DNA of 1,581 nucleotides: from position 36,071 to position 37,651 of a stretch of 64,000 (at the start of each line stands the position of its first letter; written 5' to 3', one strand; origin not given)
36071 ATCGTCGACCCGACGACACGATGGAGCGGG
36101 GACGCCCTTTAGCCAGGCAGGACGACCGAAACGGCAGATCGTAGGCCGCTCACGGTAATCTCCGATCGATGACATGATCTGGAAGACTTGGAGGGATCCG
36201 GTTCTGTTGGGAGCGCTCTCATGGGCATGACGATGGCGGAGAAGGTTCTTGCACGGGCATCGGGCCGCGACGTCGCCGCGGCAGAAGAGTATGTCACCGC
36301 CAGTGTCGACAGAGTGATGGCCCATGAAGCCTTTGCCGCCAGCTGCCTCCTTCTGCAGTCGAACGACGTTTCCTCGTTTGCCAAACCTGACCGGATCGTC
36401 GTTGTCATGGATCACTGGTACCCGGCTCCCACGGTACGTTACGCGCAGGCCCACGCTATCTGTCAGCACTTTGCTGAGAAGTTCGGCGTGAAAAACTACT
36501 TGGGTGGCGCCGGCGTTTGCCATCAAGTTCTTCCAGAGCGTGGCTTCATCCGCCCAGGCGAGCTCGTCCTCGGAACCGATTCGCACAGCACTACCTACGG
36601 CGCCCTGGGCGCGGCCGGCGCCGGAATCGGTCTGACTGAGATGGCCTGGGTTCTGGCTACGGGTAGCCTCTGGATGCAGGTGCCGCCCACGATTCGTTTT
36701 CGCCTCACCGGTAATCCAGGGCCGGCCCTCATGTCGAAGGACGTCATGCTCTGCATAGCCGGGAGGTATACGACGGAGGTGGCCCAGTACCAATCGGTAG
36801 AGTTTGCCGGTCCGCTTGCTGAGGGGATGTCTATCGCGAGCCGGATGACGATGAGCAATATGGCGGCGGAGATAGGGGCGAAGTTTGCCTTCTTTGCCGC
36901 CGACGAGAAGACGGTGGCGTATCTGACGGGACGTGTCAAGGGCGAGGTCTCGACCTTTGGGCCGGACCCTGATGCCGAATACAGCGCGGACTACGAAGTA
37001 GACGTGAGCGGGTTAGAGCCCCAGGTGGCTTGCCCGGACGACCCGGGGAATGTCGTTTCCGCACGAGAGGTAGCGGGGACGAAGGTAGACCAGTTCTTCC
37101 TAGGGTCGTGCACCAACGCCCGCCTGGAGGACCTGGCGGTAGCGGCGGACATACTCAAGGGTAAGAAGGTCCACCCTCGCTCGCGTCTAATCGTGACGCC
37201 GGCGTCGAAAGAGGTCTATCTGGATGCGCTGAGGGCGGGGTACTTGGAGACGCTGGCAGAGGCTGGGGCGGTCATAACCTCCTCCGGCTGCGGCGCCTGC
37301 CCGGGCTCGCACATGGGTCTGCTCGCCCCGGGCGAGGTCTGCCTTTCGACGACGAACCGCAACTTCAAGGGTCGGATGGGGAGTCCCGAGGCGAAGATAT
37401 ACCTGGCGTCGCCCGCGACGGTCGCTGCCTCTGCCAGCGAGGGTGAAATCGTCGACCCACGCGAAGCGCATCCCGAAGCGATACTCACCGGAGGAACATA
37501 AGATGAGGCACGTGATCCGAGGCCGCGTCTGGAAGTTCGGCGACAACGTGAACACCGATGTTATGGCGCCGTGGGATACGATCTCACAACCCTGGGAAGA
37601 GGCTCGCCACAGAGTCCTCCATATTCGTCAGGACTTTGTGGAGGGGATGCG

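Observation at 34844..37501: Tandem LeuC-like genes: near-identical 917-bp core, divergent N-termini, copy 1 lacking catalytic DH and HQ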

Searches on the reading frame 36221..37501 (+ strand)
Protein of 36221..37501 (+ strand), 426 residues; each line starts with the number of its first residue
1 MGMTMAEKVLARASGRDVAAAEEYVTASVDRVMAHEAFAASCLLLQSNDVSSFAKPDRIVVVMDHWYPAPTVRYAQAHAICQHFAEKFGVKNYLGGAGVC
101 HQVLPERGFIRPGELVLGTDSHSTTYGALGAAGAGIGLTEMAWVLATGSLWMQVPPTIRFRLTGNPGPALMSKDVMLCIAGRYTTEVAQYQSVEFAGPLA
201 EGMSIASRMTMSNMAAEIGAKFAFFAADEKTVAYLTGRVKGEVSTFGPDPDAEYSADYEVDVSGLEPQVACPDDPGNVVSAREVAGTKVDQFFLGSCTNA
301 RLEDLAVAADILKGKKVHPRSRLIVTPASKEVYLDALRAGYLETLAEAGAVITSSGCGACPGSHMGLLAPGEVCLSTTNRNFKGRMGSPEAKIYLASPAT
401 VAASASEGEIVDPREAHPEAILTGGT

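Call 4: search_protein_families(library=ncbifam, proteins=[window:36221-37501:+])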
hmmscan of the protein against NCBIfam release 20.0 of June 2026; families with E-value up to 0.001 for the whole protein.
window:36221-37501:+ (426 aa): 19 families
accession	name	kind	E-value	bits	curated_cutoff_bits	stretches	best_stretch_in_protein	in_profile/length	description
NF001614.1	PRK00402.1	subfamily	7.6e-158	525.5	385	1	3-414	1-415/415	aconitase/3-isopropylmalate dehydratase large subunit family protein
TIGR02086.1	IPMI_arch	subfamily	1.5e-148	494.9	410.15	1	3-415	1-411/411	3-isopropylmalate dehydratase/homoaconitate hydratase family large subunit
TIGR01343.1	hacA_fam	subfamily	9.4e-148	492.2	385.7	1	4-414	1-412/412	homoaconitate hydratase family protein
TIGR02083.1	LEU2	equivalog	3.4e-128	428.2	610.65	1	3-415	1-418/419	3-isopropylmalate dehydratase large subunit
NF040615.1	HacA_Meth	equivalog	6.8e-125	417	550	1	3-412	1-417/419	homoaconitase large subunit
NF005558.0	PRK07229.1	equivalog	3.1e-97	326.7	612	1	1-417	1-416/647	aconitate hydratase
NF009116.0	PRK12466.1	subfamily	2.9e-86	289.9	531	2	4-279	6-301/472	3-isopropylmalate dehydratase large subunit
TIGR01342.1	acon_putative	hypoth_equivalog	8.3e-81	272.1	719.15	1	22-416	19-412/655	putative aconitate hydratase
NF004016.0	PRK05478.1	subfamily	1.5e-77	261.2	510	2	22-282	21-302/468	3-isopropylmalate dehydratase large subunit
TIGR00139.1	h_aconitase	equivalog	9.6e-74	249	529.9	2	249-416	280-457/709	homoaconitase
TIGR00170.1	leuC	equivalog_domain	5e-64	216.6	560.25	2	84-281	89-300/466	3-isopropylmalate dehydratase large subunit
TIGR01340.1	aconitase_mito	equivalog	9.6e-42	143.2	825.35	1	83-409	119-471/745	aconitate hydratase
NF006690.0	PRK09238.1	equivalog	3e-39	134.6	782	2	245-415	648-816/852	bifunctional aconitate hydratase 2/2-methylisocitrate dehydratase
NF008503.0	PRK11413.1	equivalog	3.5e-34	117.8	641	2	83-284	113-314/753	hydratase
NF009520.0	PRK12881.1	subfamily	5.2e-31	107.2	905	2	109-286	201-390/893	aconitate hydratase AcnA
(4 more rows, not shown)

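Call 5: search_protein_families(library=pfam, proteins=[window:36221-37501:+])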
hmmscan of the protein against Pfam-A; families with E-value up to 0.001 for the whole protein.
window:36221-37501:+ (426 aa): 2 families
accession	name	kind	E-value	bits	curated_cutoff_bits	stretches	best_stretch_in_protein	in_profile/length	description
PF00330.25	Aconitase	-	2.1e-96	324.1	28.7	2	23-282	17-304/463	Aconitase family (aconitate hydratase)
PF04412.18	AcnX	-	1.2e-05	24.6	31.5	1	286-358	288-358/400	Aconitase X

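Call 12: find_related_loci(query=window:36221-37501:+, collection=genome_contigs, flank=6000)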
Query window:36221-37501:+ (426 aa) in genome_contigs; peptide patterns used: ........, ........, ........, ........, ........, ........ (x = any residue, [..] = any of these).
600 stretches matched a pattern (row limit reached: there are more); 593 encode a relative of the query (tblastn E <= 1e-3); the best 80 are kept; 80 distinct loci.
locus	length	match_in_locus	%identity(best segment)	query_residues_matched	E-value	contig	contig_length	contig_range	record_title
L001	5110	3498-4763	64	1-422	1e-174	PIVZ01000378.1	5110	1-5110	MAG: bacterium isolate Glo_18 GloG15_CONTIG25937, whole genome shotgun sequence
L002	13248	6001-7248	58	1-415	7e-158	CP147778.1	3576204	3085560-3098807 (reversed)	MAG: Candidatus Freyarchaeota archaeon SRVP19_Freyarchaeia-1 chromosome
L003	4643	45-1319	60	1-425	9e-160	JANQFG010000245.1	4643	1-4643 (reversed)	MAG: bacterium isolate PL23a_bin.76 k99_2509339, whole genome shotgun sequence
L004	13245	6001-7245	57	1-414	5e-156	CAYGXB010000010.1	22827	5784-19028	MAG TPA_asm: uncultured Bacteriovoracaceae bacterium isolate ERP119294_co1_5 genome assembly, contig: NODE_2690_length_2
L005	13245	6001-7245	58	1-415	4e-151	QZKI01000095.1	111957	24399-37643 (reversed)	MAG: Candidatus Abyssobacteria bacterium SURF_17 Ga0104751_1000110, whole genome shotgun sequence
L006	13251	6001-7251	55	1-415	8e-150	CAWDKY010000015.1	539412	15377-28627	MAG: uncultured delta proteobacterium isolate MFD04492.bin.2.115 genome assembly, contig: contig_19434, whole genome sho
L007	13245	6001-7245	56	1-415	8e-144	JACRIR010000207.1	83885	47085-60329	MAG: Candidatus Poribacteria bacterium isolate NC_groundwater_1808_Pr3_B-0.1um_54_35 SR-2_scaffold_141_2698636, whole ge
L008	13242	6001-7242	53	1-415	1e-137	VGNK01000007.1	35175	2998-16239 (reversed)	MAG: Chloroflexi bacterium isolate K_Offshore_120m_m2_037 K_Offshore_120m_m2_037_Ga0194131_10001883, whole genome shotgu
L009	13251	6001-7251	52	1-415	3e-136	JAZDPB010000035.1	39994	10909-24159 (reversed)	MAG: Chloroflexota bacterium isolate MEGAHIT-group-0.814 k141_1151983, whole genome shotgun sequence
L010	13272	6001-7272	49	1-418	5e-133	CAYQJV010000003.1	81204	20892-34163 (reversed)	MAG TPA_asm: uncultured bacterium isolate SRP338002_co1_144 genome assembly, contig: NODE_284_length_81204_cov_13.613600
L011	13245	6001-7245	49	1-415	1e-130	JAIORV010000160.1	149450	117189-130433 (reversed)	MAG: Vulcanimicrobiota bacterium isolate SMBSF27 20075_Bin_1_contigs_1_c_000000000003, whole genome shotgun sequence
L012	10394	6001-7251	49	1-415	9e-130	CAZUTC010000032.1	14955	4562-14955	MAG TPA_asm: uncultured bacterium isolate binchicken_co349_126 genome assembly, contig: NODE_1132_length_14955_cov_13.37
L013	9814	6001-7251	50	1-416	8e-128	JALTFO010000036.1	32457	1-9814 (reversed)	MAG: Candidatus Bipolaricaulota bacterium isolate S014_metabat2_scaf2bin.116 S014_NODE_144_length_32457_cov_2.753975, wh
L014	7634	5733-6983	49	1-415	1e-127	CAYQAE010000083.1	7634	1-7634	MAG TPA_asm: uncultured archaeon isolate SRP141376_co1_232 genome assembly, contig: NODE_16679_length_7634_cov_3.385671,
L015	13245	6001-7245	48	1-414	8e-127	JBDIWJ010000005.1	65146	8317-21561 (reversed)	MAG: Candidatus Phoenicimicrobium oleiphilum isolate HX_OS.bin.34 NODE_146_length_65146_cov_35.343613, whole genome shot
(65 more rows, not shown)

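Call 15: search_solved_structures(query=window:36221-37501:+, show_alignments=2)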
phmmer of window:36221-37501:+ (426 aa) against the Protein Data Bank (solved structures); distinct sequences matched with E-value up to 0.001: 14.
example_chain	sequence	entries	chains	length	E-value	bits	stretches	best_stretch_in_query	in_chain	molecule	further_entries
4nqy_A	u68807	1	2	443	2.5e-118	398.7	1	1-415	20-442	Isopropylmalate/citramalate isomerase large subunit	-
4kp1_A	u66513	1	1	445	2.5e-118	398.7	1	1-415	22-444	Isopropylmalate/citramalate isomerase large subunit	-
4kp2_A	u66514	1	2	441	3.5e-99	335.6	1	3-412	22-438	Homoaconitase large subunit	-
1c96_A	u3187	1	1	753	1.2e-38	136.3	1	85-410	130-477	MITOCHONDRIAL ACONITASE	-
1b0k_A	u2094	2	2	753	1.2e-38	136.3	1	85-410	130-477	PROTEIN (ACONITASE) | MITOCHONDRIAL ACONITASE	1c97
1b0j_A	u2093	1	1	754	1.2e-38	136.3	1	85-410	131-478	ACONITATE HYDRATASE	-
1b0m_A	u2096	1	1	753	1.2e-38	136.2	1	85-410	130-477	PROTEIN (ACONITASE)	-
5acn_A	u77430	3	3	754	1.2e-38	136.2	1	85-410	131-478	ACONITASE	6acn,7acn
1nis_A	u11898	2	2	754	1.8e-37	132.4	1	85-410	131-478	ACONITASE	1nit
1aco_A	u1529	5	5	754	1.8e-37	132.4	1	85-410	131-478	ACONITASE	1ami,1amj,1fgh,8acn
2b3x_A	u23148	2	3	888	6.5e-24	87.7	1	102-238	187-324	Iron-responsive element binding protein 1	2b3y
1l5j_A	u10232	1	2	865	9.6e-23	83.9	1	248-416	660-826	Aconitate hydratase 2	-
3sn2_A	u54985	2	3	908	4.9e-22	81.5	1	102-242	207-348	Cytoplasmic aconitate hydratase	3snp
6vcd_A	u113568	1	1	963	5.4e-18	68.2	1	103-238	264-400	Iron-responsive element binding protein 2, isoform CRA_a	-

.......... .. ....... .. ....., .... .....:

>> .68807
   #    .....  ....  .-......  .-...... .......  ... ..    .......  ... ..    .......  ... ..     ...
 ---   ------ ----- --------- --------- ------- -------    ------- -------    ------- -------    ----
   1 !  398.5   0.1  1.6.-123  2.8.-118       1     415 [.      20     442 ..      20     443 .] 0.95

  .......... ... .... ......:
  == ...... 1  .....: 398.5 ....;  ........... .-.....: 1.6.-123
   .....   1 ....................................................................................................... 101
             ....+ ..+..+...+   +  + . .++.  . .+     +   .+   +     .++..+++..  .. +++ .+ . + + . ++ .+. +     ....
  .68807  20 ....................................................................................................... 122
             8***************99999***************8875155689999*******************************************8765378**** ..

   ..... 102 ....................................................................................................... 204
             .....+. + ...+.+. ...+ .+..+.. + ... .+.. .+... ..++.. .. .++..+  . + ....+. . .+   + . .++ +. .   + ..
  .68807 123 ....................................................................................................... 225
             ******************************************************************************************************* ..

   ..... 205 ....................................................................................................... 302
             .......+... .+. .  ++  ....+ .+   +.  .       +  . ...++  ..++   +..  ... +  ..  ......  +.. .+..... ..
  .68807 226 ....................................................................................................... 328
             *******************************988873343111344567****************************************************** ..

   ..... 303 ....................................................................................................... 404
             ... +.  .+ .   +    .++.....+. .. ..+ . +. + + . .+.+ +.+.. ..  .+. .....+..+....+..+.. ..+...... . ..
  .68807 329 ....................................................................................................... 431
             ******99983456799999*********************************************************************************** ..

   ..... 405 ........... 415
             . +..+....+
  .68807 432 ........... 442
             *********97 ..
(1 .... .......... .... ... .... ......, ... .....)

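Call 38: search_solved_structures(query=A1, show_alignments=5, max_evalue=1e-20)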
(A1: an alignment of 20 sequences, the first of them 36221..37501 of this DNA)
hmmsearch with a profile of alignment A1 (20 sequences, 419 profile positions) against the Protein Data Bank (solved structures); distinct sequences matched with E-value up to 1e-20: 14.
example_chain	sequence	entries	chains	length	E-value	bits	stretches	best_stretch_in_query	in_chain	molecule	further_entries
4nqy_A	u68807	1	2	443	1.4e-179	600.5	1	1-416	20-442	Isopropylmalate/citramalate isomerase large subunit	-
4kp1_A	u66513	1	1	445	1.4e-179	600.5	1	1-416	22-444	Isopropylmalate/citramalate isomerase large subunit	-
4kp2_A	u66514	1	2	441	3.4e-165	553.2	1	3-413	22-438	Homoaconitase large subunit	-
1c96_A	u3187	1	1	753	1.8e-69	237.8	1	4-412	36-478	MITOCHONDRIAL ACONITASE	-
1b0m_A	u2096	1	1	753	1.8e-69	237.8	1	4-412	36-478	PROTEIN (ACONITASE)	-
1b0k_A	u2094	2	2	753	1.8e-69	237.8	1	4-412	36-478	PROTEIN (ACONITASE) | MITOCHONDRIAL ACONITASE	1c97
1b0j_A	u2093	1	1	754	1.8e-69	237.8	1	4-412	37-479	ACONITATE HYDRATASE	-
5acn_A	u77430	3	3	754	1.8e-69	237.8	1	4-412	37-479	ACONITASE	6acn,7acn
1aco_A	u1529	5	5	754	1.1e-68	235.3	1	4-412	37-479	ACONITASE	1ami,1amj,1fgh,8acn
1nis_A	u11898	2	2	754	1.1e-68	235.3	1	4-412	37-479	ACONITASE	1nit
1l5j_A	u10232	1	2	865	6.9e-43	150.2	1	245-417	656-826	Aconitate hydratase 2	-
2b3x_A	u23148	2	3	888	1.3e-38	136.1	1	97-286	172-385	Iron-responsive element binding protein 1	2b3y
6vcd_A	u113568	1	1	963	3.4e-36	128.2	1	104-287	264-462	Iron-responsive element binding protein 2, isoform CRA_a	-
3sn2_A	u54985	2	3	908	3.3e-35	124.9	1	98-286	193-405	Cytoplasmic aconitate hydratase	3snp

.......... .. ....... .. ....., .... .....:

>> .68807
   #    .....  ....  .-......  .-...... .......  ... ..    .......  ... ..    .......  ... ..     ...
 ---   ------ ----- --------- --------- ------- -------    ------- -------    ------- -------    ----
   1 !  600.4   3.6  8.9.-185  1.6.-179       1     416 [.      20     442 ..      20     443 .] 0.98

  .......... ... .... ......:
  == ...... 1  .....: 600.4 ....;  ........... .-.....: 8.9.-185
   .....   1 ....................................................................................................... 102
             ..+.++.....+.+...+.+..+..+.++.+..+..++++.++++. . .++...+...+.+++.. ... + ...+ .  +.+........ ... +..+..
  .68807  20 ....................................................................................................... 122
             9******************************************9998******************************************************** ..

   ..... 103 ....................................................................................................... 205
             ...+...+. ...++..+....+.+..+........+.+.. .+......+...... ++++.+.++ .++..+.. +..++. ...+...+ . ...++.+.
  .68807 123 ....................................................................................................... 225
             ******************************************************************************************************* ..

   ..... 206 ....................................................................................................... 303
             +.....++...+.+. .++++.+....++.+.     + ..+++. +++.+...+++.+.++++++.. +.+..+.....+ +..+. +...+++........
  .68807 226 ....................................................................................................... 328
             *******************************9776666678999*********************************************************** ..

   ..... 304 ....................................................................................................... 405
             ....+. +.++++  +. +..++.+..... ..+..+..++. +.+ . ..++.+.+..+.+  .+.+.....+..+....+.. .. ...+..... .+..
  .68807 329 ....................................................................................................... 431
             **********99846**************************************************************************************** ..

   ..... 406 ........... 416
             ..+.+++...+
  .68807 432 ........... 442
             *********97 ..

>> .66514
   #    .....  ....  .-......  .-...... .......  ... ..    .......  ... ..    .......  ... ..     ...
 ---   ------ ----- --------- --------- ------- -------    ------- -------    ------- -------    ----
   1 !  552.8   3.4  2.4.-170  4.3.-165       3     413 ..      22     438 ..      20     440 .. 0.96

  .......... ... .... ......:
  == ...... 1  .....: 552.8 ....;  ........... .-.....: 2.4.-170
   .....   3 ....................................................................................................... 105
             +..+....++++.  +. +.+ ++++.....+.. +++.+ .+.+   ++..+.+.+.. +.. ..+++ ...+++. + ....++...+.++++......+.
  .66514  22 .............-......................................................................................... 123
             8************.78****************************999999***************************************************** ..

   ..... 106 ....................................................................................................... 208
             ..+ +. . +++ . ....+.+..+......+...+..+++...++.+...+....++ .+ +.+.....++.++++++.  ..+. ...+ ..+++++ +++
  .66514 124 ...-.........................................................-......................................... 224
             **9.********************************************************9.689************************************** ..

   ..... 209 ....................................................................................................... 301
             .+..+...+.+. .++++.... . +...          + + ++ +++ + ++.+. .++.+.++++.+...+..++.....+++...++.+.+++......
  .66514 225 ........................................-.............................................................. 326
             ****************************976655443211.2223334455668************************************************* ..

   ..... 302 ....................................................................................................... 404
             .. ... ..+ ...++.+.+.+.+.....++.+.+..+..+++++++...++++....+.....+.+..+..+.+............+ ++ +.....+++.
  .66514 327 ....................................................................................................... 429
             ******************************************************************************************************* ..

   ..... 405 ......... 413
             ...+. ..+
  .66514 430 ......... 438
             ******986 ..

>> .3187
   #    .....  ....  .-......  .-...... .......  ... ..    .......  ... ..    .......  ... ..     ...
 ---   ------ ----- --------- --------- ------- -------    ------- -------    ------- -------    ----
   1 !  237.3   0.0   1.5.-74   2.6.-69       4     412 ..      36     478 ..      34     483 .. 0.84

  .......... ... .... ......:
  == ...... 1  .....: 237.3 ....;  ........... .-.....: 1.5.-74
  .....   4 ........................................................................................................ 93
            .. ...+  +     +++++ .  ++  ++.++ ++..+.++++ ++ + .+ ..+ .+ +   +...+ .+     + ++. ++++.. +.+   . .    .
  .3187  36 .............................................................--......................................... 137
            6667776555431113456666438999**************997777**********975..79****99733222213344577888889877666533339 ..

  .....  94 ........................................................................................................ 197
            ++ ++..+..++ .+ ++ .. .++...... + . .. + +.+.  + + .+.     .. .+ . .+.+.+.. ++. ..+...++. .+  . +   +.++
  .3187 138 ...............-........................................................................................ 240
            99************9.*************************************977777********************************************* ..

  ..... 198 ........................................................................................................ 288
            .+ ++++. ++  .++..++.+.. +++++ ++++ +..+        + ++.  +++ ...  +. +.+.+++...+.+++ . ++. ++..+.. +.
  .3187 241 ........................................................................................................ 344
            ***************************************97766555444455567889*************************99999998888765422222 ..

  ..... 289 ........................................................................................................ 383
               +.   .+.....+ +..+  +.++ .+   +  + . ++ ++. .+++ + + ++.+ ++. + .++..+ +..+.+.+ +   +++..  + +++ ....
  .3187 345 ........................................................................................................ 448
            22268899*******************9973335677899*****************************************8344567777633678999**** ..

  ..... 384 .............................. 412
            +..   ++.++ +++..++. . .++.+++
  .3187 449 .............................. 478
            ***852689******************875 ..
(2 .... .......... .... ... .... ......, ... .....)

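Call 41: find_homologous_proteins(query=window:36221-37501:+, region=1-108)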
Query window:36221-37501:+, residues 1-108 (108 aa): 220 proteins with E <= 0.001 among 472 candidates; the best 120 are listed.
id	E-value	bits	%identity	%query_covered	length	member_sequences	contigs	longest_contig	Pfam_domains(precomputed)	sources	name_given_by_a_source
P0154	1.3e-64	233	100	100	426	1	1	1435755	PF28406.1,PF00330.26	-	-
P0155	2.1e-50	187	79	100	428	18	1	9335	PF00330.26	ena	-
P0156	2.0e-49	184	75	100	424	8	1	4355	PF00330.26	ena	-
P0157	3.5e-46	173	73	100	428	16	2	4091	PF00330.26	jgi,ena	jgi:3-isopropylmalate dehydratase large subunit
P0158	8.8e-45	169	71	100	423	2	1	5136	PF00330.26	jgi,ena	-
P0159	1.6e-41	158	68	100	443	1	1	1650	PF00330.26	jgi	jgi:3-isopropylmalate/(R)-2-methylmalate dehydratase large subunit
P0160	2.1e-34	136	60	100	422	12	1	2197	PF00330.26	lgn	-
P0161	1.9e-33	133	58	100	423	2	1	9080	PF00330.26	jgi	jgi:3-isopropylmalate/(R)-2-methylmalate dehydratase large subunit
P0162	2.9e-33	132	58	100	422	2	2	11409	PF00330.26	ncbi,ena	-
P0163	6.3e-33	131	56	100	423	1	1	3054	PF00330.26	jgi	jgi:3-isopropylmalate/(R)-2-methylmalate dehydratase large subunit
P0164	6.9e-33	131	56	100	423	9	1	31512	PF00330.26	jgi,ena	-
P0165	8.4e-33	130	58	100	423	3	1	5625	PF28406.1,PF00330.26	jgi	jgi:3-isopropylmalate/(R)-2-methylmalate dehydratase large subunit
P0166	1.4e-32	130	57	100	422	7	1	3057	PF00330.26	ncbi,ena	-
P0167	1.8e-32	129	57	100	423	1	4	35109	PF00330.26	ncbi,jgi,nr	ncbi:MAG: 3-isopropylmalate dehydratase large subunit [Deltaproteobacteria bacterium]|nr:3-isopropyl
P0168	2.8e-32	129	58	100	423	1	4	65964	PF00330.26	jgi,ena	-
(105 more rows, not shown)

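Call 42: find_encoding_contigs(protein=P0155, flank=8000, max_places=3)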
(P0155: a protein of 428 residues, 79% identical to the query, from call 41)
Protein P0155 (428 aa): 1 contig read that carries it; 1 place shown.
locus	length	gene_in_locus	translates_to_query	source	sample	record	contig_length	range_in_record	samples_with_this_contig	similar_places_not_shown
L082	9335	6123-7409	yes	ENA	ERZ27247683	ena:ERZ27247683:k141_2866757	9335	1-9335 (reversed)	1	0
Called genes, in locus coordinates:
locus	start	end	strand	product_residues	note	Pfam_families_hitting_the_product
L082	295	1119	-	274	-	PF12911:OppC_N, PF00528:BPD_transp_1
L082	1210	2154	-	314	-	PF19300:BPD_transp_1_N, PF00528:BPD_transp_1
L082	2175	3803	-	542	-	PF00496:SBP_bac_5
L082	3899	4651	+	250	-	-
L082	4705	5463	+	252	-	-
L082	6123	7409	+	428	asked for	PF00330:Aconitase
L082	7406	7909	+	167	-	PF00694:Aconitase_C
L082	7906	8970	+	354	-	PF00180:Iso_dh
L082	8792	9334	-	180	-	?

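Call 43: find_encoding_contigs(protein=P0156, flank=8000, max_places=3)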
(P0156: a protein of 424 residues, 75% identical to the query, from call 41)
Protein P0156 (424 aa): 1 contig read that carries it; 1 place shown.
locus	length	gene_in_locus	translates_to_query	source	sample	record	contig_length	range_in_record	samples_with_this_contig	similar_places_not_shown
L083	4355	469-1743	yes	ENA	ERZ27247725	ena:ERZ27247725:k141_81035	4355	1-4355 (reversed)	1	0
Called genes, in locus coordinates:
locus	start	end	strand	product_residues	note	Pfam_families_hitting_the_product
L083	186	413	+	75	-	-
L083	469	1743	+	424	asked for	PF00330:Aconitase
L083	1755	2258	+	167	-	PF00694:Aconitase_C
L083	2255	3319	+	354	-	PF00180:Iso_dh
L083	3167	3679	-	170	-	-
